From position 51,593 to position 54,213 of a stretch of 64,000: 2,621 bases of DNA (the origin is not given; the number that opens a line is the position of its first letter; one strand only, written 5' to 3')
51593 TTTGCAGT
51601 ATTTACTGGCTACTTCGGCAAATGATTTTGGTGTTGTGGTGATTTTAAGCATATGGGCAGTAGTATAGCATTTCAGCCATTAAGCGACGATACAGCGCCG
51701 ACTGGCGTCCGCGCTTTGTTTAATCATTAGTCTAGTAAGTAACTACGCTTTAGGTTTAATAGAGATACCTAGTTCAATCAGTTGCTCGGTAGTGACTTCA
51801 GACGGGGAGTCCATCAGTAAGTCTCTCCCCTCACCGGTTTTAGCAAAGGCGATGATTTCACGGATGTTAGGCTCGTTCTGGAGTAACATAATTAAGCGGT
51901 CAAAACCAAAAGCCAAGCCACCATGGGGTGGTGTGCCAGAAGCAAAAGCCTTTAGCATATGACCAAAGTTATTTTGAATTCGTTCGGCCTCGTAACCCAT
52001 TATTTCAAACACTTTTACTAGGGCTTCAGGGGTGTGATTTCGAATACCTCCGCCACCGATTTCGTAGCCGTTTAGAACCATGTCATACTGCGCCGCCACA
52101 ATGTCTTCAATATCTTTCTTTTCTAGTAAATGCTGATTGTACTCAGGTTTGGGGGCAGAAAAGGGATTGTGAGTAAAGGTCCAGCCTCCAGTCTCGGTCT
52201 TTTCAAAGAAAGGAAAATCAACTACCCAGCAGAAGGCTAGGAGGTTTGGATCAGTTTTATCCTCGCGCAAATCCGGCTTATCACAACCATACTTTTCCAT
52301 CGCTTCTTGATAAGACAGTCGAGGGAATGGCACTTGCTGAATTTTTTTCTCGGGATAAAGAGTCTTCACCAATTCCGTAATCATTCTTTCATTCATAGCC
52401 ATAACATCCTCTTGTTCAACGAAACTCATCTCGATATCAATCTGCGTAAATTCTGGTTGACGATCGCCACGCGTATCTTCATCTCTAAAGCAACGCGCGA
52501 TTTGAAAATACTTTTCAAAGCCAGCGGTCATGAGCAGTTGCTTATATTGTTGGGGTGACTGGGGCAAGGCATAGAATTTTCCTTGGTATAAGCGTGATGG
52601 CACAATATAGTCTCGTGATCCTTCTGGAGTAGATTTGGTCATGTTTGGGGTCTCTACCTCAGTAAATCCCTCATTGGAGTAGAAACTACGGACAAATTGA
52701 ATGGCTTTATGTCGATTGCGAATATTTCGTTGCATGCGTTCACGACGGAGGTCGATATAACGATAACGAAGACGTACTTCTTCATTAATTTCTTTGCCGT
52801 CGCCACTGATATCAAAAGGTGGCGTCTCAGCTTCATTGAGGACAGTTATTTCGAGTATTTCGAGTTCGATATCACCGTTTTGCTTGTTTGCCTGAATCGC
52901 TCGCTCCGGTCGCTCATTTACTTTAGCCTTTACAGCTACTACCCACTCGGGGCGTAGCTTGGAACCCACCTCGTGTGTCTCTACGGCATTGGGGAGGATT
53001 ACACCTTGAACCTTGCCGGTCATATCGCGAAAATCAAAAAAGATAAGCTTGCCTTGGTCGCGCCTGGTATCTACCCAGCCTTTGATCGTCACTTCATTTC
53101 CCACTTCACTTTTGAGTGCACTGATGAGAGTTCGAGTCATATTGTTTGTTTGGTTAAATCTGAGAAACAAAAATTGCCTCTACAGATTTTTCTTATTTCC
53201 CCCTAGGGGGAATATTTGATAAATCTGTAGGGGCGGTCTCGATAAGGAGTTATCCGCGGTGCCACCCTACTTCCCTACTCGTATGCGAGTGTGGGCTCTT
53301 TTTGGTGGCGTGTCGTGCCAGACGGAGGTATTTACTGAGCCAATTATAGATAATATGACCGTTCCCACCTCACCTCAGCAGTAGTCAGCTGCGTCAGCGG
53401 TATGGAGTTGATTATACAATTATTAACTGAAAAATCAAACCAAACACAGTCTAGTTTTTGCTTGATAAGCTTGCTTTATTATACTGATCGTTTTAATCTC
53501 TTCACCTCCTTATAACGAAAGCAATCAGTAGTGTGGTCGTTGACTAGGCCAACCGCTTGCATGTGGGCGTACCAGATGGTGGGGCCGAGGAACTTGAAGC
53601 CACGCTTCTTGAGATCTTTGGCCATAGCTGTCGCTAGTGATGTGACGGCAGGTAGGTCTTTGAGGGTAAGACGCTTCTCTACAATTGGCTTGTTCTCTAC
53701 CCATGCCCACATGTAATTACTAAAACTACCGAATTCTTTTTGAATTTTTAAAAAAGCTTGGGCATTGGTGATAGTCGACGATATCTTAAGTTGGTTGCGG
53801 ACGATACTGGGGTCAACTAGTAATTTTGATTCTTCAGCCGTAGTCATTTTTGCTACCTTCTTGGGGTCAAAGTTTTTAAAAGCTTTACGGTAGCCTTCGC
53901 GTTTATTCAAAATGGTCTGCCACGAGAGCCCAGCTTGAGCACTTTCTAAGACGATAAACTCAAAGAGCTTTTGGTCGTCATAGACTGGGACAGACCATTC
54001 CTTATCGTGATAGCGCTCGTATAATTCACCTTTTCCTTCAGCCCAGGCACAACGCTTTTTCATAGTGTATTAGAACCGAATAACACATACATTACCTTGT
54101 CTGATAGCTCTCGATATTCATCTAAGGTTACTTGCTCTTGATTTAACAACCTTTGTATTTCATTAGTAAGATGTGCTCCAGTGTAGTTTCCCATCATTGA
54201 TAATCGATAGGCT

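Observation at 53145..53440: T-box riboswitch controlling aspS, with discriminator-reading bulge UGGC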

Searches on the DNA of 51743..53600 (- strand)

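Call 4: search_rna_families(source=window, start=53050, end=53600, threshold=evalue, max_evalue=10, show_alignments=5)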
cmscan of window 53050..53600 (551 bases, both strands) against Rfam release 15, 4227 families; matches with E-value up to 10: 6.
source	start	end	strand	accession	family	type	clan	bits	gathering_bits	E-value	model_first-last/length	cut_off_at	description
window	53226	53406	-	RF00230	T-box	Cis-reg; leader;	-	32.9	93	1.3e-05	1-219/219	no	T-box leader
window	53139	53253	+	RF03922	MIR2119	Gene; miRNA;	-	20.6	73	4.7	1-188/188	no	MIR2119 microRNA precursor family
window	53422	53465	-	RF01096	PK-HAV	Cis-reg;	-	20.1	50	7.6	1-56/56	no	HepA virus 3'-terminal pseudoknot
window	53166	53235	+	RF00265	SNORA69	Gene; snRNA; snoRNA; HACA-box;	-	18.8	47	0.97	58-126/132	no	Small nucleolar RNA SNORA69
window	53164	53231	-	RF04312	trpB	Cis-reg;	-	18.8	59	5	1-107/107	no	trpB ncRNA motif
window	53071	53233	+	RF01416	NrrF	Gene; antisense;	-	18.7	60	0.25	1-160/160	no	NrrF RNA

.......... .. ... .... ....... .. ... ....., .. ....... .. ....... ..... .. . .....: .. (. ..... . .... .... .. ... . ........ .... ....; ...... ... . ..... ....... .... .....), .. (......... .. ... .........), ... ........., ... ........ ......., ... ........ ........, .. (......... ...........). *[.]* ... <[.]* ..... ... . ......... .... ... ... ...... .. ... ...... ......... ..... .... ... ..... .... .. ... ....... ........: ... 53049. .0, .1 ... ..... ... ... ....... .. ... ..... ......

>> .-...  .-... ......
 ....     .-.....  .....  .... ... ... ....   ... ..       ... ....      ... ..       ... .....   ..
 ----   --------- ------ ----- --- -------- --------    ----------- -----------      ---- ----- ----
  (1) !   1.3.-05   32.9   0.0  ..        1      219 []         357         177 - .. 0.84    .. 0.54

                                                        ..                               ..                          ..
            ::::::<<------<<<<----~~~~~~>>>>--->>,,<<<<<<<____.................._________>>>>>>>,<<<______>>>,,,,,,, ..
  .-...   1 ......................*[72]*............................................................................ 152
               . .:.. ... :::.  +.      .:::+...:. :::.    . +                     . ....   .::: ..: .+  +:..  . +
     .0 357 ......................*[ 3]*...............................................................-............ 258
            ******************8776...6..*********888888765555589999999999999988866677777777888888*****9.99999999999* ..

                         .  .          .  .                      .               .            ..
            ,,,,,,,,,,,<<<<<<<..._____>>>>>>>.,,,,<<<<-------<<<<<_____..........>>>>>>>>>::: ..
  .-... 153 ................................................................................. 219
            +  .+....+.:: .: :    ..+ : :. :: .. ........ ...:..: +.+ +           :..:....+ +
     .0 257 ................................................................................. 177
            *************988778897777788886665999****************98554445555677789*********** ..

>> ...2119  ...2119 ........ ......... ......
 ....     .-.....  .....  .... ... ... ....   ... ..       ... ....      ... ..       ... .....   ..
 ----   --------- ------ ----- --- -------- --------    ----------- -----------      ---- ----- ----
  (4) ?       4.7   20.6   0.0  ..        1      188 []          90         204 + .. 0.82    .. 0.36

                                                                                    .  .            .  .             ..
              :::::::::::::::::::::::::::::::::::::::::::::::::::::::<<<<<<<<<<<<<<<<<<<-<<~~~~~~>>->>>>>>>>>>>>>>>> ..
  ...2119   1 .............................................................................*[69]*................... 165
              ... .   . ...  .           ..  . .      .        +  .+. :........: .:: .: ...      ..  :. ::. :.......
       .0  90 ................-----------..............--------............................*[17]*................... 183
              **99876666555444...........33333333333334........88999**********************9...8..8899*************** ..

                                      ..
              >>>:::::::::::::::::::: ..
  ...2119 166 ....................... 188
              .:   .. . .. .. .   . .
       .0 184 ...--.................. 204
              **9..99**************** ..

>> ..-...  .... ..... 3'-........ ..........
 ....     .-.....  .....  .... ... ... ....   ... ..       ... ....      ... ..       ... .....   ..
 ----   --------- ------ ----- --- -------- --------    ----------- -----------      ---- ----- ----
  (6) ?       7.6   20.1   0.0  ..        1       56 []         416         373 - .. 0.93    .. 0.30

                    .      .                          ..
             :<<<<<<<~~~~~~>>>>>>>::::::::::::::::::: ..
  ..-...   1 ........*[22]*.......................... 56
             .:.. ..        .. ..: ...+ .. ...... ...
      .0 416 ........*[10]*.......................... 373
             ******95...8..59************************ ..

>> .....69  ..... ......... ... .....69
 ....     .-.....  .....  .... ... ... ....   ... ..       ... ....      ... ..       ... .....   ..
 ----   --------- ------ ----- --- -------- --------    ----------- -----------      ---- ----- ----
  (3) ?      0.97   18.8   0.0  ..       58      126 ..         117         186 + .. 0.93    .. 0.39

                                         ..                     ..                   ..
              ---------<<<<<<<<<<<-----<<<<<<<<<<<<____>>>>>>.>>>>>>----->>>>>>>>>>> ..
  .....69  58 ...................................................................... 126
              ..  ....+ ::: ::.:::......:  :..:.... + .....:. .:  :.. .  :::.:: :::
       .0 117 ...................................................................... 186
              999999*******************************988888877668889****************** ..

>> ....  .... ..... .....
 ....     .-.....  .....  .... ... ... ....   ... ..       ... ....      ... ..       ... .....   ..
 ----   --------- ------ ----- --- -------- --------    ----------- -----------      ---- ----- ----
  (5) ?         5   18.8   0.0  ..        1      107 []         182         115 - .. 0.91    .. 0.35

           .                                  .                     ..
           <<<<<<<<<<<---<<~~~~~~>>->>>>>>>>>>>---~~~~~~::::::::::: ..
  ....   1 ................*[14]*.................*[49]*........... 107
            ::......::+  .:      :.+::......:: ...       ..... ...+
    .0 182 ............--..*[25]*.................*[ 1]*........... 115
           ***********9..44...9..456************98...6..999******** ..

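Call 55: search_rna_families(sources=[L001, L015, L019, L021, L025, L088, L098, L104, L111, L116, L130, L166, L169, L196, L174, L149], threshold=evalue, max_evalue=0.1)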
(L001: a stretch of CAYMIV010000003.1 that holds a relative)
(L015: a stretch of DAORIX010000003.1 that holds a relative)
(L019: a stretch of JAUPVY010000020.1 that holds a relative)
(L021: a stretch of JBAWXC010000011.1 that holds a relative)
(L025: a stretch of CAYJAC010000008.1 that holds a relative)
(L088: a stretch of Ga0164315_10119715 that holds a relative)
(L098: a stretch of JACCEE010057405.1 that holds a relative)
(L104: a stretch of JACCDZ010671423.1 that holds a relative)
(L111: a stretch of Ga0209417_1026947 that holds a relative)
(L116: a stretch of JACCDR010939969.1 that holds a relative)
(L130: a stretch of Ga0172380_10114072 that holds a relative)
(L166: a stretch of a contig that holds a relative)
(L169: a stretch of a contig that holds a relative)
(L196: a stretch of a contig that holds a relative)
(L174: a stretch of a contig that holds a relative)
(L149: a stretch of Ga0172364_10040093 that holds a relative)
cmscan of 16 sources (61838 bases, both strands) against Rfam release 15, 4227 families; matches with E-value up to 0.1: 16.
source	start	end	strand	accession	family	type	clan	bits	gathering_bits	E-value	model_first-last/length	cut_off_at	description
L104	1645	1718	-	RF00005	tRNA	Gene; tRNA;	CL00001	66.5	29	2.7e-12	1-71/71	no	tRNA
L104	1807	1877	-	RF00005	tRNA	Gene; tRNA;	CL00001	65.4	29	5.6e-12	1-71/71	no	tRNA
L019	45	195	+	RF00230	T-box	Cis-reg; leader;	-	52.6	93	1.2e-08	1-219/219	no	T-box leader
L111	180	336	+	RF00230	T-box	Cis-reg; leader;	-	52.5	93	1.3e-08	1-219/219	no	T-box leader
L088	180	334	+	RF00230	T-box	Cis-reg; leader;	-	50.2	93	4.9e-08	1-219/219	no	T-box leader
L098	2360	2501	-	RF00230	T-box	Cis-reg; leader;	-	45.8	93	6.6e-07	1-219/219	no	T-box leader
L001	2820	2954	+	RF00230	T-box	Cis-reg; leader;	-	45.5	93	8.1e-07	1-219/219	no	T-box leader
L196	559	733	-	RF00230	T-box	Cis-reg; leader;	-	43.5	93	2.7e-06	1-219/219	no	T-box leader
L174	3686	3826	-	RF00230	T-box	Cis-reg; leader;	-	41.1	93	1.1e-05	1-219/219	no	T-box leader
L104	1496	1646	-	RF00230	T-box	Cis-reg; leader;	-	40.2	93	1.8e-05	1-219/219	no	T-box leader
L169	1497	1650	-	RF00230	T-box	Cis-reg; leader;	-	38.7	93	4.4e-05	1-219/219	no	T-box leader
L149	913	1062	-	RF00230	T-box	Cis-reg; leader;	-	32.8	93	0.0015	1-219/219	no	T-box leader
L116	1025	1196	+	RF00230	T-box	Cis-reg; leader;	-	32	93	0.0024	1-219/219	no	T-box leader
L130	875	1024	-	RF00230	T-box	Cis-reg; leader;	-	29.8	93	0.0091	1-219/219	no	T-box leader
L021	2806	2943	+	RF00230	T-box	Cis-reg; leader;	-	28.9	93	0.015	1-219/219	no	T-box leader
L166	340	371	+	RF00230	T-box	Cis-reg; leader;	-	25.7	93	0.099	183-216/219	no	T-box leader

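Call 61: build_rna_model(alignment_id=A3, structure=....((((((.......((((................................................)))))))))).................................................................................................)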
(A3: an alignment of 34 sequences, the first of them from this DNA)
Model R1 built from alignment A3 (34 sequences, 176 columns); structure: as given.
model positions 81; base pairs 10; branch points 0; effective number of sequences 3.15; information 0.7 bits per position. Calibrated on 0.2 Mb of random sequence (short: E-values are rough).
structure used (alignment columns):
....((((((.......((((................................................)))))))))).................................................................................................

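Call 62: search_with_rna_model(model_id=R1, sources=[window, L001, L002, L003, L004, L005, L006, L007, L008, L009, L010, L011, L012, L013, L014, L015, L016, L017, L018, L019, L020, L021, L022, L023, L024, L025, L026, L027, L028, L029, L030, L031, L032, L033, L034, L035, L036, L037, L038, L039, L040, L041, L042, L043, L044, L045, L046, L047, L048, L049, L050, L051, L052, L053, L054, L055, L056, L057, L058, L059, L060, L061, L062, L063, L064, L065, L066, L067, L068, L069, L070, L071, L072, L073, L074, L075, L076, L077, L078, L079, L080], max_evalue=1)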
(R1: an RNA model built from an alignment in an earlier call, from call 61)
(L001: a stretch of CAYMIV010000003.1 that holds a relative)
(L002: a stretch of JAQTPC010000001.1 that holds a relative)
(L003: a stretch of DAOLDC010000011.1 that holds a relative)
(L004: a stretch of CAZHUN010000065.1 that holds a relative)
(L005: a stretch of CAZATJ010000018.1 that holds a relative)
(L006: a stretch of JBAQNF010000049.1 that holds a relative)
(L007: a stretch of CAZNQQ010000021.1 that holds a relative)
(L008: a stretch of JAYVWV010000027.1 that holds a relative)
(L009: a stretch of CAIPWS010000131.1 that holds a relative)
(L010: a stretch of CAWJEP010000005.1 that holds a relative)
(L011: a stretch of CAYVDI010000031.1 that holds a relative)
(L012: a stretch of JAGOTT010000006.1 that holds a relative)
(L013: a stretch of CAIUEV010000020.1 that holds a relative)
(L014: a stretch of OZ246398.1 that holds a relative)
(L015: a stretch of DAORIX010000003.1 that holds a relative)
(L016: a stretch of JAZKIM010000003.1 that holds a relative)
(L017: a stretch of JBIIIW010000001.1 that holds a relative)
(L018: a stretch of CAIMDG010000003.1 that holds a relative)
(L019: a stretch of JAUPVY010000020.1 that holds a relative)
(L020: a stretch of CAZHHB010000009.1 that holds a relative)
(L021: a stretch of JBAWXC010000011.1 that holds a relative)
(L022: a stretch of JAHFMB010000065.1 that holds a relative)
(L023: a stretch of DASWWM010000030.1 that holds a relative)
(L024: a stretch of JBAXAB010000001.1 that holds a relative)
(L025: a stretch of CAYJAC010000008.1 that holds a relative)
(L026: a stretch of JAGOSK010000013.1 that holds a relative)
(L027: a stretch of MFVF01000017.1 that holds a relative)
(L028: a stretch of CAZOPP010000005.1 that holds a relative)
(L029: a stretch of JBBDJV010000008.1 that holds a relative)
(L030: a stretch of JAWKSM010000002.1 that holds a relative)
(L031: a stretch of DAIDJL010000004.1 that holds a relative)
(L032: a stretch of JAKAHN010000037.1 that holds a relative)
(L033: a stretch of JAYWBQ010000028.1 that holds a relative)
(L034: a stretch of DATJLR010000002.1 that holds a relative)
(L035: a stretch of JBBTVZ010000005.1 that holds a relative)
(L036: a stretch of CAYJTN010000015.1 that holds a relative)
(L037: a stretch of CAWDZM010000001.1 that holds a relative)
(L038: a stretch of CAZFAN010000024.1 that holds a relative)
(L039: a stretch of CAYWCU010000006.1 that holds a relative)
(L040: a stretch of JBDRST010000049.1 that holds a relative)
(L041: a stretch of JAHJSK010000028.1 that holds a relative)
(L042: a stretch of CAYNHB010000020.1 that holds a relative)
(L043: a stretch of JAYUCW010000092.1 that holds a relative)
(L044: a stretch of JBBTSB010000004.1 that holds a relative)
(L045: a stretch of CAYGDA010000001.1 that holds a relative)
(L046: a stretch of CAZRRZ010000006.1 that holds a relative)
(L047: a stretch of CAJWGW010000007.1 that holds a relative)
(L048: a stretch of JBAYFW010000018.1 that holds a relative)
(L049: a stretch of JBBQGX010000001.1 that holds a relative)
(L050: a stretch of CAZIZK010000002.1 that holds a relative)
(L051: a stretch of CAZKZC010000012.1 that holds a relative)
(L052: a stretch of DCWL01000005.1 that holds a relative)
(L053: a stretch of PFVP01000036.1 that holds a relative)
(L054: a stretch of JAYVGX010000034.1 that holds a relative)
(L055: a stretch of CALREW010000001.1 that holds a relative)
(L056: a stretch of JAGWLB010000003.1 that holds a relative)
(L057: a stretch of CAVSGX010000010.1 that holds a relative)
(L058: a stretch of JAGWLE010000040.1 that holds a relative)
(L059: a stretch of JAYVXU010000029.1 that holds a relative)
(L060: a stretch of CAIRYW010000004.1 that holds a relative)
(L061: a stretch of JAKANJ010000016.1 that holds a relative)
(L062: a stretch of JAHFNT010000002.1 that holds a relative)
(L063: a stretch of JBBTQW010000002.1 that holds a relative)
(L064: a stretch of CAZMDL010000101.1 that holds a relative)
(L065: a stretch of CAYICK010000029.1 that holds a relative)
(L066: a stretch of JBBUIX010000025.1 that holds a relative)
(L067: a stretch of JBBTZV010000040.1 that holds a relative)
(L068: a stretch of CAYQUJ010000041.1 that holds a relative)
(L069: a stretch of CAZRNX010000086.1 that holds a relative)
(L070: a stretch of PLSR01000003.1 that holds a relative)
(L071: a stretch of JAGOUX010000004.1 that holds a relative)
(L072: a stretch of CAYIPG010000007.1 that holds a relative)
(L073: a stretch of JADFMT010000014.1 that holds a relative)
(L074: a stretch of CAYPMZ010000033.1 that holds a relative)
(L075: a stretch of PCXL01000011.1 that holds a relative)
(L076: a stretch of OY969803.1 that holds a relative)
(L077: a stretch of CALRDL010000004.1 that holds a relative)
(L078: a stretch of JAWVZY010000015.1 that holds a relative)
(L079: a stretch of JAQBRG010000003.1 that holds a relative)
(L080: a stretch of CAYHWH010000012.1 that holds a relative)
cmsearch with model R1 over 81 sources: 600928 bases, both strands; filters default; matches with E-value up to 1: 21.
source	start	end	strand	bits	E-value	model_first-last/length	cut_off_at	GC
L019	159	234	+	85.7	1.8e-16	1-81/81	no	0.45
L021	2907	2984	+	83.6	5.5e-16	1-81/81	no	0.42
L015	2883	2960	+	83.3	6.5e-16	1-81/81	no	0.46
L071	2895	2974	+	78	1.1e-14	1-81/81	no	0.41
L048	2848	2968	+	71.8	3.2e-13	1-81/81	no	0.45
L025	2882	2955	+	71.3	4.1e-13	1-81/81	no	0.53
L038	2569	2647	+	63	3.6e-11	1-81/81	no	0.3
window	53166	53274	-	62.3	5.2e-11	1-81/81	no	0.45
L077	2835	2937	+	60.7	1.2e-10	1-81/81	no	0.49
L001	2917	2987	+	55.7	1.9e-09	1-81/81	no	0.48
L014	2877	2957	+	51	2.3e-08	1-81/81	no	0.48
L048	2909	2992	-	32.1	0.00059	1-81/81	no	0.42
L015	2901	2985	-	31.3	0.00088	1-81/81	no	0.4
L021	2925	2980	-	26.9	0.0094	1-81/81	no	0.39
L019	177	231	-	26.5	0.012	1-81/81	no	0.44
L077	2878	2962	-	25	0.027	1-81/81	no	0.38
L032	2897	2983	+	21.1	0.22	1-81/81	no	0.47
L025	2900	2986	-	19.2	0.58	1-81/81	no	0.49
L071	2912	2971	-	18.9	0.71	1-81/81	no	0.37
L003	5595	5658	-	18.5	0.88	1-81/81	no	0.39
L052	2859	2927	-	18.3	0.98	1-81/81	no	0.41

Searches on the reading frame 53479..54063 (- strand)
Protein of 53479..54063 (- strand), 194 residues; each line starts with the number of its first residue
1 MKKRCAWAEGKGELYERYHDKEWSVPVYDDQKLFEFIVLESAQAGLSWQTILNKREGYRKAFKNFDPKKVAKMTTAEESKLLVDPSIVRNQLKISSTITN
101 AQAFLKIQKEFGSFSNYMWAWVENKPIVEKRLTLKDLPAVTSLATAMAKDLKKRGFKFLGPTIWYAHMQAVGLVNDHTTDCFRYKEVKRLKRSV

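Call 54: search_protein_families(library=pfam, proteins=[window:53479-54063:-])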
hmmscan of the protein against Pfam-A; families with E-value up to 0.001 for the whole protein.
window:53479-54063:- (194 aa): 1 family
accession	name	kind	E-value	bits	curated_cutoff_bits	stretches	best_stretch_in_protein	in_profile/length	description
PF03352.18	Adenine_glyco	-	2e-77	259.5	25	1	8-183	2-176/177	Methyladenine glycosylase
